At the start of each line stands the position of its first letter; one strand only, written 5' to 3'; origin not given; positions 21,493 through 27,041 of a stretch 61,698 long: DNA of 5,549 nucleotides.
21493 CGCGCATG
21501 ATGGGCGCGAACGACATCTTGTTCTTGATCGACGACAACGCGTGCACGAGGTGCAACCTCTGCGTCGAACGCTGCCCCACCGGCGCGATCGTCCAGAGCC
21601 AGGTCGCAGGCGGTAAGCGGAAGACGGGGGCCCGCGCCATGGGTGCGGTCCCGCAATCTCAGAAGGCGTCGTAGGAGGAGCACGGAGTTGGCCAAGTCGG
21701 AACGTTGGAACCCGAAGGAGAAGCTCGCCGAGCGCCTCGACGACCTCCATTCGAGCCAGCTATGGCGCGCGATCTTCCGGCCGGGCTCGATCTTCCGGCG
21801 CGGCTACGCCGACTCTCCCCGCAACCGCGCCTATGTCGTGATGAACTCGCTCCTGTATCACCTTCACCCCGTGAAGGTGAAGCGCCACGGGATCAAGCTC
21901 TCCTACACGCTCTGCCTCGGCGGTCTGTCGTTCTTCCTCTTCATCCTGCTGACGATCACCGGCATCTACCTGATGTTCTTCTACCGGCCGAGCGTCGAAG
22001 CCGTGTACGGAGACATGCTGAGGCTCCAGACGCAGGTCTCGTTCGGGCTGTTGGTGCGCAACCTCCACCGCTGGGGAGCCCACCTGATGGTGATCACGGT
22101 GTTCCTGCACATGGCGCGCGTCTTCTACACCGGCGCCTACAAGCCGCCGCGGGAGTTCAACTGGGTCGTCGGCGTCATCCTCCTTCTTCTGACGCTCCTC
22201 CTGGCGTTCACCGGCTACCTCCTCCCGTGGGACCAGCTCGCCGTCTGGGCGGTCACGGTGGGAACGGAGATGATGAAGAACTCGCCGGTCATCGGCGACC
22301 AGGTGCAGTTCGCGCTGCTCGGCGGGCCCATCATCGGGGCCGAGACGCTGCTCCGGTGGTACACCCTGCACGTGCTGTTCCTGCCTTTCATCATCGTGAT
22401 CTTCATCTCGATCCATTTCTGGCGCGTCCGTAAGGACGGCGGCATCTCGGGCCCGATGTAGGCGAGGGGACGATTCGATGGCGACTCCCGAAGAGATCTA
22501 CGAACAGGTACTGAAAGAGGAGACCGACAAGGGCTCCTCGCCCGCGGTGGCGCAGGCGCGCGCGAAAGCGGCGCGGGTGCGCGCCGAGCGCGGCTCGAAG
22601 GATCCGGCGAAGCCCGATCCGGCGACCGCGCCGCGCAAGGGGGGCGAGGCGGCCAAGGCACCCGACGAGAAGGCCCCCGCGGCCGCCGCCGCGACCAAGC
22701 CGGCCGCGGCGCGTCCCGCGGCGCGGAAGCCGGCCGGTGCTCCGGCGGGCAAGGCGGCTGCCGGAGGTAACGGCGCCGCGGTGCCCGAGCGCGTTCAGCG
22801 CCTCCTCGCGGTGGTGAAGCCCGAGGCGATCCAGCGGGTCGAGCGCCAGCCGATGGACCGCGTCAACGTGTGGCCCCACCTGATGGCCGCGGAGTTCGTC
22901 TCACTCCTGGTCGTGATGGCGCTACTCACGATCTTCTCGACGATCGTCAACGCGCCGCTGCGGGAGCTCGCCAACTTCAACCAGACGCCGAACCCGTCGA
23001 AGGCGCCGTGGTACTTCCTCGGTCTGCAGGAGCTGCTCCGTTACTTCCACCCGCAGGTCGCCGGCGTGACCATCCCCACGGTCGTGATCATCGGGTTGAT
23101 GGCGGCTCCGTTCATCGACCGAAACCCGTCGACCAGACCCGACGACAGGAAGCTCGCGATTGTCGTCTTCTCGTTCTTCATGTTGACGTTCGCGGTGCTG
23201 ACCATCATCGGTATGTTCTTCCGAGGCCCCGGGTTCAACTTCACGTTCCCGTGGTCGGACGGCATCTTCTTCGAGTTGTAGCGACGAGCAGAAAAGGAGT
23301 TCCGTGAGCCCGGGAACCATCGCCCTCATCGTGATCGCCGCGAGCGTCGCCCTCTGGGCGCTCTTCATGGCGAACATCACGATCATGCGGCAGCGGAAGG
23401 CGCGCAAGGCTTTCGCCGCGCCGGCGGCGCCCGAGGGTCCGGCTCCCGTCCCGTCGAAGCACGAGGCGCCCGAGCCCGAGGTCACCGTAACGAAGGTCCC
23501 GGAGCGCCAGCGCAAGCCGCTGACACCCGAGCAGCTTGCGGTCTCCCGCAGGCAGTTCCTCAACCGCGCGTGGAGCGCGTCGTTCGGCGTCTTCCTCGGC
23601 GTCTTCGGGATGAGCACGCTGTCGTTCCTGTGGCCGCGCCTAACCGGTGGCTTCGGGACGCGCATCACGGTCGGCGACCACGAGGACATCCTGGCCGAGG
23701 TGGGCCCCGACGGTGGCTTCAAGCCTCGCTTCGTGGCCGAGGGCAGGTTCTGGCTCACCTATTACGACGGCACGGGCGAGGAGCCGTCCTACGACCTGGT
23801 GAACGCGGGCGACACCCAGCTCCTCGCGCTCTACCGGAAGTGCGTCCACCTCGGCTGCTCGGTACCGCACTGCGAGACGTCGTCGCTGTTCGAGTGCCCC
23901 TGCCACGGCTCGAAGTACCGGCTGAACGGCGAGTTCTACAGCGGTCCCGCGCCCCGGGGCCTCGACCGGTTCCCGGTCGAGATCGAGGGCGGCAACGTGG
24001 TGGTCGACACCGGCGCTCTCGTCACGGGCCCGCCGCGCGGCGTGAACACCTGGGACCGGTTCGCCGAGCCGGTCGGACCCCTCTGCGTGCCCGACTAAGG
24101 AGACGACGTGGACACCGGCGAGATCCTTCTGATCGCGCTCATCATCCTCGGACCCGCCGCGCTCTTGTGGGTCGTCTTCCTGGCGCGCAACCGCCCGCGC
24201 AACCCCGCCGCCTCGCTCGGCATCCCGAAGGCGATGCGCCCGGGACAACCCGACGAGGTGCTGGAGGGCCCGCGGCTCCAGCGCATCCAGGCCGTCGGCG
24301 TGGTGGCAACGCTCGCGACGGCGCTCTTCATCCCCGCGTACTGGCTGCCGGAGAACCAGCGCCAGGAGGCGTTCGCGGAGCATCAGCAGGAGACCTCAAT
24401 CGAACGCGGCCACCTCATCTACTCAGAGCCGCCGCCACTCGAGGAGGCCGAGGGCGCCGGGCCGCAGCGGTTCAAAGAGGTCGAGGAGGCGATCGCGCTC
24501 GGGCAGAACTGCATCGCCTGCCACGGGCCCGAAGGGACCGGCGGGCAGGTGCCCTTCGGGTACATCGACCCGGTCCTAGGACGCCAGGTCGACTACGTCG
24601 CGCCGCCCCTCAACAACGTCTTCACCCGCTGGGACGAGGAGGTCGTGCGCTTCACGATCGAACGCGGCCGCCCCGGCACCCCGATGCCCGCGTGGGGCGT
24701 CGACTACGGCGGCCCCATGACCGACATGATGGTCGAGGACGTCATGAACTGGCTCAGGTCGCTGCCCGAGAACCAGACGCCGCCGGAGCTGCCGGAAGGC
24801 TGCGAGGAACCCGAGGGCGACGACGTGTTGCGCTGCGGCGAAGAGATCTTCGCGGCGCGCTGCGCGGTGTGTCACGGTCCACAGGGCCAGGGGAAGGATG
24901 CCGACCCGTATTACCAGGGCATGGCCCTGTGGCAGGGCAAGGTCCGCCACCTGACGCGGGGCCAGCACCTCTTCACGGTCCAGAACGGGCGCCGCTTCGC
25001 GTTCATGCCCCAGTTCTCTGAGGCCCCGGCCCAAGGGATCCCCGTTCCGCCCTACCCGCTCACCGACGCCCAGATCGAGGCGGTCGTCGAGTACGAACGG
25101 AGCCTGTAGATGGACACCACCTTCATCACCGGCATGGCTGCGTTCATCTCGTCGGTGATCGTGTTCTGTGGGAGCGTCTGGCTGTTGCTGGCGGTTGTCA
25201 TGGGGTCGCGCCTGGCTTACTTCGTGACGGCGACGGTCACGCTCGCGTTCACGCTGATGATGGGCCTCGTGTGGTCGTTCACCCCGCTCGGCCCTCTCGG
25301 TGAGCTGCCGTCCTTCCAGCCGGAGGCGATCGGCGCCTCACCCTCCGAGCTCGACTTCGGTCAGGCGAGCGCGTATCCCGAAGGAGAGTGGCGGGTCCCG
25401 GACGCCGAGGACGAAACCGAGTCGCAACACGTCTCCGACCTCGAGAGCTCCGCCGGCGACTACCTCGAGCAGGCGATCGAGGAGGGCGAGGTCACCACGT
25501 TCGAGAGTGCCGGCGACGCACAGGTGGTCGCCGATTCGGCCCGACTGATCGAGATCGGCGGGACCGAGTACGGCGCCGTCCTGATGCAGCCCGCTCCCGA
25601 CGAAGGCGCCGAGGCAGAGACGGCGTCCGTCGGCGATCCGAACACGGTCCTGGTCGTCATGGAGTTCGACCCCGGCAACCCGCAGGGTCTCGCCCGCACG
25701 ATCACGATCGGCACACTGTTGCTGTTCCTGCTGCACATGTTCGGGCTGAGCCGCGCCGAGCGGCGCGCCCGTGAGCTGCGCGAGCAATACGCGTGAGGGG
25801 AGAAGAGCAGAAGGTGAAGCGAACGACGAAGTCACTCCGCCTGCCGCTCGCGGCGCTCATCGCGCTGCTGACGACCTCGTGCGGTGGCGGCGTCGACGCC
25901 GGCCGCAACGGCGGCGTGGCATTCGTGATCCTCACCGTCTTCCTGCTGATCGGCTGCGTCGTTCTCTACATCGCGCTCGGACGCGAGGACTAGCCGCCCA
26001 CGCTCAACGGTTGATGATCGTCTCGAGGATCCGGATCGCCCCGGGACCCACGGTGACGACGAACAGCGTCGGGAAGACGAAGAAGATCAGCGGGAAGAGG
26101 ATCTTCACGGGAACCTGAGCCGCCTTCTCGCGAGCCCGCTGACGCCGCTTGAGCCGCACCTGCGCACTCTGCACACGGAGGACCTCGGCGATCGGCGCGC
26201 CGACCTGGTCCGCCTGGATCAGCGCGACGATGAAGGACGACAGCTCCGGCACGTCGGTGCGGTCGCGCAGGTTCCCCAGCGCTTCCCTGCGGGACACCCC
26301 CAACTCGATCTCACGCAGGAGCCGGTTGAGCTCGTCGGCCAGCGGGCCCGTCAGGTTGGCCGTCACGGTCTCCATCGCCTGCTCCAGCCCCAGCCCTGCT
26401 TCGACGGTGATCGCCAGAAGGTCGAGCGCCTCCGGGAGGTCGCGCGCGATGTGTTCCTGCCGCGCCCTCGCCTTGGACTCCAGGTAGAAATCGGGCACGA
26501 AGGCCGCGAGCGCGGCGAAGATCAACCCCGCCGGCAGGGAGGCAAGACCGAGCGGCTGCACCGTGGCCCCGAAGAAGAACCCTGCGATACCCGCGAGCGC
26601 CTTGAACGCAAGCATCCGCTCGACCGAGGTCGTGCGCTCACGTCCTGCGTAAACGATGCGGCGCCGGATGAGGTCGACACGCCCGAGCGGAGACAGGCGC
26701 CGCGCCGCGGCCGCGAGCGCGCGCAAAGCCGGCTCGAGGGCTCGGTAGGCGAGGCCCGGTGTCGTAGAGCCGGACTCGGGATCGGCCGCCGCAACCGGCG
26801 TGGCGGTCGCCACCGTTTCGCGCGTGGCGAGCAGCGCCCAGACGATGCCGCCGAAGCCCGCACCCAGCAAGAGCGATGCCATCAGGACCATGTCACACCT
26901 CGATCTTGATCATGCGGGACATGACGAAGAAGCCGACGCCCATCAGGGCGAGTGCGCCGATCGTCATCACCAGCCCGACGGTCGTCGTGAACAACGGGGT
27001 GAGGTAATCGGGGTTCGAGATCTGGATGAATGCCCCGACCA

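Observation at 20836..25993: Rieske/cytochrome b6-type operon with an embedded cytoplasmic 2x[4Fe-4S] ferredoxin-like subunit and three unassigned membrane proteins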

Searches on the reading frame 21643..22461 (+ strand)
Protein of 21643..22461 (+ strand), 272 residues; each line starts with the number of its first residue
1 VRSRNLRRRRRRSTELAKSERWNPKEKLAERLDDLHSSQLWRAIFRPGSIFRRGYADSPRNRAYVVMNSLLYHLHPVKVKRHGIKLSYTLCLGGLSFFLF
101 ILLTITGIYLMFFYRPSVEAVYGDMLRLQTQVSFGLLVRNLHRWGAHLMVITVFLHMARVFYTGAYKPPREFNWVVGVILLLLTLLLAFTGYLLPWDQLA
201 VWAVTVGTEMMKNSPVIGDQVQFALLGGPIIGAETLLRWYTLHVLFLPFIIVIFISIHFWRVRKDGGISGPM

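Call 3: search_protein_families(library=pfam, proteins=[window:21643-22461:+], max_evalue=0.01)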
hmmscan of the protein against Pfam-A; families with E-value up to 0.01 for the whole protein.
window:21643-22461:+ (272 aa): 5 families
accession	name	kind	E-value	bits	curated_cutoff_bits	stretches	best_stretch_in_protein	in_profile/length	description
PF00033.24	Cytochrome_B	-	1.8e-45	155.6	27.2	1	85-265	9-188/189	Cytochrome b/b6/petB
PF13631.11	Cytochrom_B_N_2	-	6.2e-42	143.8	27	1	147-267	1-121/169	Cytochrome b(N-terminal)/b6/petB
PF14358.11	DUF4405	-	2.1e-06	28.6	26.7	1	95-158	5-63/66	Domain of unknown function (DUF4405)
PF01292.26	Ni_hydr_CYTB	-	0.0044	17.2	30.1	1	69-163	83-165/179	Prokaryotic cytochrome b561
PF06157.16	DUF973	-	0.0045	16.6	26.4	1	98-194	60-149/309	Protein of unknown function (DUF973)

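Call 4: search_protein_families(library=ncbifam, proteins=[window:21643-22461:+], max_evalue=0.01)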
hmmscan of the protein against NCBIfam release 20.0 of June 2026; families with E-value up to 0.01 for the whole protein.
window:21643-22461:+ (272 aa): 4 families
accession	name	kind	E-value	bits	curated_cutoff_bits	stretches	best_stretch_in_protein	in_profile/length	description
NF040969.1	cytb_ExtP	equivalog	1.7e-89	299.1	290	1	66-269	1-204/205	selenite/tellurite reduction operon b-type cytochrome ExtP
NF002990.0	PRK03735.1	subfamily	1.7e-62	211.2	325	1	86-272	38-223/223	cytochrome b6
NF050120.1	bc1_QcrB_actin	exception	2.1e-38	132.4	500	1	88-260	24-213/458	cytochrome bc1 complex cytochrome b subunit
NF041076.1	cyt_b_SoxC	equivalog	2.8e-28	99.1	740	1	91-260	29-193/542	proton pump complex cytochrome B SoxC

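Call 32: search_solved_structures(query=window:21643-22458:+, max_evalue=0.001, show_alignments=2)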
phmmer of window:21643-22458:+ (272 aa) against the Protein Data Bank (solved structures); distinct sequences matched with E-value up to 0.001: 53.
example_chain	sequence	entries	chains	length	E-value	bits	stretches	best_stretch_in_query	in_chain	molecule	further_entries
1vf5_A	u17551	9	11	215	2.4e-47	165.1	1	89-272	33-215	CYTOCHROME B6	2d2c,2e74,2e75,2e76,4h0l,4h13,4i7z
2zt9_A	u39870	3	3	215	5.7e-47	163.8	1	89-272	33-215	Cytochrome b6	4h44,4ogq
6rqf_I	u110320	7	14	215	6.7e-47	163.6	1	89-272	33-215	Cytochrome b6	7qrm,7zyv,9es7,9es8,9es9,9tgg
7r0w_I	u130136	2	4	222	7.5e-47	163.4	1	89-272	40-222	Cytochrome b6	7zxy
1q90_B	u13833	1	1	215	1e-45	159.7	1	89-272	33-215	Cytochrome b6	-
6nin_A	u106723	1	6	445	1.9e-35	126.1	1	92-266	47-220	Cytochrome b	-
2qjk_A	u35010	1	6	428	2.3e-35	125.8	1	92-266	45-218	Cytochrome b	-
2qjp_A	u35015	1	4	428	2.3e-35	125.8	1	92-266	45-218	Cytochrome b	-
2fyn_A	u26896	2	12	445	2.5e-35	125.7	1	92-266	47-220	Cytochrome b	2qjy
5kkz_A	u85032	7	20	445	2.5e-35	125.7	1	92-266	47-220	Cytochrome b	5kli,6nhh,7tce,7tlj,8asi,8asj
29ye_B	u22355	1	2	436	9.5e-34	120.5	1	95-266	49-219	Cytochrome b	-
1zrt_C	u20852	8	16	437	9.5e-34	120.5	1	95-266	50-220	Cytochrome b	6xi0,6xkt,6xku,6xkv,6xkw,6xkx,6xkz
29xz_B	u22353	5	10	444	9.9e-34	120.4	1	95-266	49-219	Cytochrome b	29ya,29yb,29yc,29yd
9fks_a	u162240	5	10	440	1.9e-33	119.5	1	94-266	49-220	Cytochrome b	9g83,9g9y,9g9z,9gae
2yiu_A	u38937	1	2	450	2e-33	119.4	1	94-266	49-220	CYTOCHROME B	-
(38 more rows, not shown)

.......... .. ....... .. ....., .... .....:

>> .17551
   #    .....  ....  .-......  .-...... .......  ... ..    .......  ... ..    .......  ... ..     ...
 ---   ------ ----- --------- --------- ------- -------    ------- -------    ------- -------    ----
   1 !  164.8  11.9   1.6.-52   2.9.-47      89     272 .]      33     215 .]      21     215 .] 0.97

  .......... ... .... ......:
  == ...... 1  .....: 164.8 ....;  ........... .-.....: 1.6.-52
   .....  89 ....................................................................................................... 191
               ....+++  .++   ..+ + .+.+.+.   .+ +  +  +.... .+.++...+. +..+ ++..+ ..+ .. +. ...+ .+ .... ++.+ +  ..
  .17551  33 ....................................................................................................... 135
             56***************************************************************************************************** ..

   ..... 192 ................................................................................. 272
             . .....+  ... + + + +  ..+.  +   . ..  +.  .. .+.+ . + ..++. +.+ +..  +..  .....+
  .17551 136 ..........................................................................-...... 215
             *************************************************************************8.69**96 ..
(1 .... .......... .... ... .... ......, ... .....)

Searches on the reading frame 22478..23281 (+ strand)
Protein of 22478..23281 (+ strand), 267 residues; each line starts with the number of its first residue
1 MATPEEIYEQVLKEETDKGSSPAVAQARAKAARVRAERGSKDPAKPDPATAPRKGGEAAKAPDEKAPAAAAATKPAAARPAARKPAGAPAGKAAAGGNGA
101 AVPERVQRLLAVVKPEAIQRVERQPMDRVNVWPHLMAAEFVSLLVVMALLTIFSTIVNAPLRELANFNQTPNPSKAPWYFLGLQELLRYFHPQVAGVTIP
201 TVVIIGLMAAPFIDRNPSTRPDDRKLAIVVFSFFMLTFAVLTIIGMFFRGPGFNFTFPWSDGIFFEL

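Call 3: search_protein_families(library=pfam, proteins=[window:22478-23281:+], max_evalue=0.01)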
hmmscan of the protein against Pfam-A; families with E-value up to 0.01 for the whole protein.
window:22478-23281:+ (267 aa): 1 family
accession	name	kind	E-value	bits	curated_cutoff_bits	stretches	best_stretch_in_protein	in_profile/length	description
PF00032.22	Cytochrom_B_C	-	2.4e-11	44.2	20.7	1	165-246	2-83/102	Cytochrome b(C-terminal)/b6/petD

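Call 4: search_protein_families(library=ncbifam, proteins=[window:22478-23281:+], max_evalue=0.01)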
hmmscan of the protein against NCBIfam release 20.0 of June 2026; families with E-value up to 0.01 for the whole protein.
window:22478-23281:+ (267 aa): 3 families
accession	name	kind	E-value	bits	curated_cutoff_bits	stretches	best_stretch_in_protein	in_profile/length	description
NF040970.1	memb_ExtQ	equivalog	3.2e-15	56.5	150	1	133-258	6-133/134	selenite/tellurite reduction operon b-type cytochrome membrane protein ExtQ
TIGR01156.1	cytb6_f_IV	equivalog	9.1e-05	22.4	127.05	1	132-237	32-139/160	cytochrome b6-f complex subunit IV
NF041076.1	cyt_b_SoxC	equivalog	0.0013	17.7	740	1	174-247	283-361/542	proton pump complex cytochrome B SoxC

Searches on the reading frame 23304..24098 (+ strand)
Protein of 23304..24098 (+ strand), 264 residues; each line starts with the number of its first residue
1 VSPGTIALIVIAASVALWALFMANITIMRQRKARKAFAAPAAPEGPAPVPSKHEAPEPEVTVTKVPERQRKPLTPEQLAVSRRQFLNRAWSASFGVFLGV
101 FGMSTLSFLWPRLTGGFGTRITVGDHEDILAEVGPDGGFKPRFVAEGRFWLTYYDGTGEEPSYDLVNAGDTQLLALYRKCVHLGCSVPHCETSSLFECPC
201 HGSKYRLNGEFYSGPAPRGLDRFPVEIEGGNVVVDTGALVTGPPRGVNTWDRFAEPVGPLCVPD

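Call 3: search_protein_families(library=pfam, proteins=[window:23304-24098:+], max_evalue=0.01)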
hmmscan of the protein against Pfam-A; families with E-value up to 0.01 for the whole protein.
window:23304-24098:+ (264 aa): 1 family
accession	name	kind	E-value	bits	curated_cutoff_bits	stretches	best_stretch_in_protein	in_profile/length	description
PF00355.32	Rieske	-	1.1e-08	35.3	20.3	1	165-224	28-88/88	Rieske [2Fe-2S] domain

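Call 4: search_protein_families(library=ncbifam, proteins=[window:23304-24098:+], max_evalue=0.01)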
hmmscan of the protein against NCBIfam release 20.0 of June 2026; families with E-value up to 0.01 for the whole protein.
window:23304-24098:+ (264 aa): 7 families
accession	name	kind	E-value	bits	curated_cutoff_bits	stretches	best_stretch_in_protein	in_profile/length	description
NF010001.0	PRK13474.1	subfamily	3.8e-18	65.4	154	1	76-235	8-162/178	cytochrome b6-f complex iron-sulfur subunit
NF045928.1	Cytb6fFeSPetC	equivalog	8.3e-18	64.4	250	1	77-234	9-162/179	cytochrome b6-f complex iron-sulfur subunit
TIGR01416.1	Rieske_proteo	equivalog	6.5e-12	45.8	97.4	1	166-229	102-169/176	ubiquinol-cytochrome c reductase iron-sulfur subunit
NF050121.1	bc1_QcrA_actin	exception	7.6e-05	22.4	275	1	174-229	241-299/319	cytochrome bc1 complex Rieske iron-sulfur subunit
NF007422.0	PRK09965.1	equivalog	0.0001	22.3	113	1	170-236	32-100/106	bifunctional 3-phenylpropionate/cinnamic acid dioxygenase ferredoxin subunit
NF042948.2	3PPDioc_HcaC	equivalog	0.00028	21.1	150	1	170-235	33-101/105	3-phenylpropionate/cinnamic acid dioxygenase ferredoxin subunit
TIGR02694.1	arsenite_ox_S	equivalog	0.0016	18.3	95.65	1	172-231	50-111/129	arsenate reductase (azurin) small subunit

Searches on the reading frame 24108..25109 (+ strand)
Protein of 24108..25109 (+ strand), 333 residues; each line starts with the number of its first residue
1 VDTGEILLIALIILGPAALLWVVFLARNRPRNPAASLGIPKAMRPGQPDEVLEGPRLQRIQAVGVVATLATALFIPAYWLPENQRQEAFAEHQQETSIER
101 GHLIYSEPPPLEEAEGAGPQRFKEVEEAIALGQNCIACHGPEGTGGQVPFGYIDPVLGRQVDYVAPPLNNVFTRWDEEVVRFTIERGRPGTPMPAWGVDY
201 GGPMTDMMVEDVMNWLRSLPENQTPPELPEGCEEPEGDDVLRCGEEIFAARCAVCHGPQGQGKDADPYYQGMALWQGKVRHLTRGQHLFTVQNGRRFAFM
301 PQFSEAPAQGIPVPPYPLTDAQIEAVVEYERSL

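Call 3: search_protein_families(library=pfam, proteins=[window:24108-25109:+], max_evalue=0.01)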
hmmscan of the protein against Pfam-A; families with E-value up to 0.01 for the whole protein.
window:24108-25109:+ (333 aa): 2 families
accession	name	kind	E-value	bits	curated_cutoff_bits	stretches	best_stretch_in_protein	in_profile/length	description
PF00034.26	Cytochrom_C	-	1e-17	65.6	21.3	2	244-329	4-85/90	Cytochrome c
PF13442.11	Cytochrome_CBB3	-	4.6e-14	52.9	27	2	133-198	12-53/68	Cytochrome C oxidase, cbb3-type, subunit III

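Call 4: search_protein_families(library=ncbifam, proteins=[window:24108-25109:+], max_evalue=0.01)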
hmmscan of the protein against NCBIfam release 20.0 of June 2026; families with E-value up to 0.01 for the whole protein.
window:24108-25109:+ (333 aa): 10 families
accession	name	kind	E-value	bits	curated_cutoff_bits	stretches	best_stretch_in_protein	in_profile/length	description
TIGR00782.1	ccoP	equivalog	2.8e-10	40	179.95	1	193-332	170-280/285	cytochrome-c oxidase, cbb3-type subunit III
NF045773.1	cytochro_C550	exception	8.3e-08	32.2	125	0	236-271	44-78/118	cytochrome c550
NF050122.1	bc1_QcrC_actin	exception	7.1e-07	28.8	200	1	239-271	39-71/253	cytochrome bc1 complex diheme cytochrome c subunit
NF045774.1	cytochro_C551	exception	1.3e-05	25.1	118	0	126-149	41-64/110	cytochrome c551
TIGR03874.1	4cys_cytochr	equivalog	0.00014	21.7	161.75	0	248-296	40-82/143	c-type cytochrome, methanol metabolism-related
TIGR04494.1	c550_PedF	equivalog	0.00027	20.8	122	0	237-262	47-72/133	cytochrome c-550 PedF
TIGR04485.1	thiosulf_SoxX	equivalog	0.0016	19.1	61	0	134-218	4-77/78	sulfur oxidation c-type cytochrome SoxX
TIGR02603.1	CxxCH_TIGR02603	domain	0.0021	18.1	68.15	0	243-273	5-35/134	putative heme-binding domain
NF011054.0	PRK14486.1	equivalog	0.0022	17.5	447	0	239-265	213-239/294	putative bifunctional cbb3-type cytochrome c oxidase subunit II/cytochrome c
TIGR03872.1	cytochrome_MoxG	equivalog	0.0067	16.6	147.8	0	238-263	41-66/133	cytochrome c(L), periplasmic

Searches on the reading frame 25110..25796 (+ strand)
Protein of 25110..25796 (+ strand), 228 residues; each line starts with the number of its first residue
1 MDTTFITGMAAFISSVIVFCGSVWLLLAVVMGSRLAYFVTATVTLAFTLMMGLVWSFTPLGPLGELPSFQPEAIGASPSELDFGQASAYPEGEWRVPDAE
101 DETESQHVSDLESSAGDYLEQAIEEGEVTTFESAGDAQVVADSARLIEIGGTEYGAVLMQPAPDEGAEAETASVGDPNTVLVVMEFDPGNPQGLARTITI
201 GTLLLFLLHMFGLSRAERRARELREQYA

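Call 3: search_protein_families(library=pfam, proteins=[window:25110-25796:+], max_evalue=0.01)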
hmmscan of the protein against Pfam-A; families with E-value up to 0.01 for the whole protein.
window:25110-25796:+ (228 aa): 0 families

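Call 4: search_protein_families(library=ncbifam, proteins=[window:25110-25796:+], max_evalue=0.01)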
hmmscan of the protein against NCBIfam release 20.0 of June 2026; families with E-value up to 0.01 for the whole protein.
window:25110-25796:+ (228 aa): 0 families

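Call 47: search_solved_structures(query=window:25110-25793:+, max_evalue=5)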
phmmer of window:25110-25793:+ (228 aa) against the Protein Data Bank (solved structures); distinct sequences matched with E-value up to 5: 0.

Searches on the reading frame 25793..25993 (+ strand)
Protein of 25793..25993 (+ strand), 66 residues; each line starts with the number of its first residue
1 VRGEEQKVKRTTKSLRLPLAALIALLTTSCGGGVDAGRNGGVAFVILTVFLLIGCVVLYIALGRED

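Call 3: search_protein_families(library=pfam, proteins=[window:25793-25993:+], max_evalue=0.01)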
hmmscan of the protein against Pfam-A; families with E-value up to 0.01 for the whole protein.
window:25793-25993:+ (66 aa): 1 family
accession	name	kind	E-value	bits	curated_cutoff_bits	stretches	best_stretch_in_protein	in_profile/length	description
PF20177.3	DUF6542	-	0.0062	16.9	27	1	19-62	6-48/123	Domain of unknown function (DUF6542)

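Call 4: search_protein_families(library=ncbifam, proteins=[window:25793-25993:+], max_evalue=0.01)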
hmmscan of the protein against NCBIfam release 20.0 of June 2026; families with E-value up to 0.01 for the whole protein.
window:25793-25993:+ (66 aa): 0 families

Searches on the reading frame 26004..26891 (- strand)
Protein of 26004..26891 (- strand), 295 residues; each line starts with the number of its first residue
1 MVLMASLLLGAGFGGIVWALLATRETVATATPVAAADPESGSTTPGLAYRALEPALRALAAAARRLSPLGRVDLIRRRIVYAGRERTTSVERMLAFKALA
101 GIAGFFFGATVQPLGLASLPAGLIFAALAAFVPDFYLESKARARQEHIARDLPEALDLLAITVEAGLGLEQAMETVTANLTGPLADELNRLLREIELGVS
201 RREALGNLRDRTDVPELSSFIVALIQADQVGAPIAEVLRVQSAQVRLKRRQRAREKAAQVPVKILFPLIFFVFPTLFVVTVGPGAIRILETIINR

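Call 87: search_protein_families(library=pfam, proteins=[window:26004-26891:-], max_evalue=0.0001)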
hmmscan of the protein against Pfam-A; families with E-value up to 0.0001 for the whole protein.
window:26004-26891:- (295 aa): 1 family
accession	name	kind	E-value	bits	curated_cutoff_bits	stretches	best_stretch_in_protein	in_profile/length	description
PF00482.28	T2SSF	-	3e-22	79.4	25.2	1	155-281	1-124/125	Type II secretion system (T2SS), protein F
